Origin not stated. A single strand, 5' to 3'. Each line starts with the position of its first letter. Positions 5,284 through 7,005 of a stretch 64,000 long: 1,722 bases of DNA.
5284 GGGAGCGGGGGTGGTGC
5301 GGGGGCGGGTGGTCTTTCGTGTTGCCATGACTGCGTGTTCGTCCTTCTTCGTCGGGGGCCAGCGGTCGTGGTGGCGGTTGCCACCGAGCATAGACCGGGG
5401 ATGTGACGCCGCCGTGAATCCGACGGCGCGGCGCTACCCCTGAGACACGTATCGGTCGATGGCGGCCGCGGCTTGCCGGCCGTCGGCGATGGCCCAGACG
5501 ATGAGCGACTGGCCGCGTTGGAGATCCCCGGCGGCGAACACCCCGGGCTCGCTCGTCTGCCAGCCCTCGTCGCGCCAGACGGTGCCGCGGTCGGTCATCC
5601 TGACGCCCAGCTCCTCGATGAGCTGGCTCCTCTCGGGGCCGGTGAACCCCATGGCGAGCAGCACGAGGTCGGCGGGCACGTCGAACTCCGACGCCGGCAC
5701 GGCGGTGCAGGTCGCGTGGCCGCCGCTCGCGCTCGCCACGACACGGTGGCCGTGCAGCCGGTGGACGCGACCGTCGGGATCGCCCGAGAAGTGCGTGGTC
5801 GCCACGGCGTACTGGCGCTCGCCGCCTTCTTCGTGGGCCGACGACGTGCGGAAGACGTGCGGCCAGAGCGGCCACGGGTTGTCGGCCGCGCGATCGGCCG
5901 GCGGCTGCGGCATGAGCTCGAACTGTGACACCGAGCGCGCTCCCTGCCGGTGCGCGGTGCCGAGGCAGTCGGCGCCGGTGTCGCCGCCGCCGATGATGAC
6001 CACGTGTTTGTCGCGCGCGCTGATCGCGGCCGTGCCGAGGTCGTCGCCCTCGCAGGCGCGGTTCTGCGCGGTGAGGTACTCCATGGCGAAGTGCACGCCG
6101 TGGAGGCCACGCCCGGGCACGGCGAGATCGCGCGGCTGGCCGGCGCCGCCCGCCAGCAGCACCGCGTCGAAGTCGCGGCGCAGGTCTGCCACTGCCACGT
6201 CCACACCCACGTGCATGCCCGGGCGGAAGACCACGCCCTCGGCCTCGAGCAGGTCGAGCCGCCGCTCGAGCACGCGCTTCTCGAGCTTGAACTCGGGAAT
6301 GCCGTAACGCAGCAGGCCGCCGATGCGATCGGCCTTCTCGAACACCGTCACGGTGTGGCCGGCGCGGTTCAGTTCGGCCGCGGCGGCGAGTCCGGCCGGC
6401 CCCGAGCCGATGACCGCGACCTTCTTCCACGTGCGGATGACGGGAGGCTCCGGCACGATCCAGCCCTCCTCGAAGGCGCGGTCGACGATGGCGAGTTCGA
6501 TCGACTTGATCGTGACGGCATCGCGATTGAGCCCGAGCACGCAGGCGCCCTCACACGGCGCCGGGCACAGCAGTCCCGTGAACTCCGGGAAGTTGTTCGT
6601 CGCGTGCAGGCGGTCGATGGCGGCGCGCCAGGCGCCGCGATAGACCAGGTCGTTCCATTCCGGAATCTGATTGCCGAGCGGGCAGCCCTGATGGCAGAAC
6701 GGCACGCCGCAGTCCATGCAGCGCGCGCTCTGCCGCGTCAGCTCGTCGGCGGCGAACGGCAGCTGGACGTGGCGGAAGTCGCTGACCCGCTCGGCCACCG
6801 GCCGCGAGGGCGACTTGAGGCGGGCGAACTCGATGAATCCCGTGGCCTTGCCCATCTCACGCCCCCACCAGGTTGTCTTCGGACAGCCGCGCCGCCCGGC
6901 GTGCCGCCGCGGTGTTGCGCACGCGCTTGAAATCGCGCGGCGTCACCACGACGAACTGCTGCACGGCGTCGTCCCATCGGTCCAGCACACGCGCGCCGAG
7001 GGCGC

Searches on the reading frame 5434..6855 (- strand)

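Call 69: search_protein_families(library=pfam, proteins=[window:5434-6855:-], max_evalue=0.00001)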
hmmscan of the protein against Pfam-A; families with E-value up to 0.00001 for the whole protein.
window:5434-6855:- (473 aa): 10 families
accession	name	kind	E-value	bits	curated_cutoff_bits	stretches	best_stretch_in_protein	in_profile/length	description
PF07992.20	Pyr_redox_2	-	2.8e-27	96.3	26.1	2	144-318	1-177/291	Pyridine nucleotide-disulphide oxidoreductase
PF14691.11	Fer4_20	-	4.2e-23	81.7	25.8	1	24-131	2-112/113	Dihydroprymidine dehydrogenase domain II, 4Fe-4S cluster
PF13450.12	NAD_binding_8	-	6.6e-12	46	21.9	1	148-182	1-35/68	NAD(P)-binding Rossmann-like domain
PF00070.33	Pyr_redox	-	5.9e-10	40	22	0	145-179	1-35/82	Pyridine nucleotide-disulphide oxidoreductase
PF01266.30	DAO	-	3e-09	37.3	27.9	1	145-180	1-44/353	FAD dependent oxidoreductase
PF01593.30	Amino_oxidase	-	4.3e-08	33.3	19.8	1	154-183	2-31/443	Flavin containing amine oxidoreductase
PF03486.20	HI0933_like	-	1.2e-07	31.9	50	1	145-179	2-36/244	HI0933-like protein Rossmann domain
PF13738.12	Pyr_redox_3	-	4.5e-07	29.8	30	0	148-179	2-33/305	Pyridine nucleotide-disulphide oxidoreductase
PF00890.30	FAD_binding_2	-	7.3e-07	29.2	20.4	1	146-180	2-36/414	FAD binding domain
PF12831.13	FAD_oxidored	-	2.1e-06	27.8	27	1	146-182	2-38/416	FAD dependent oxidoreductase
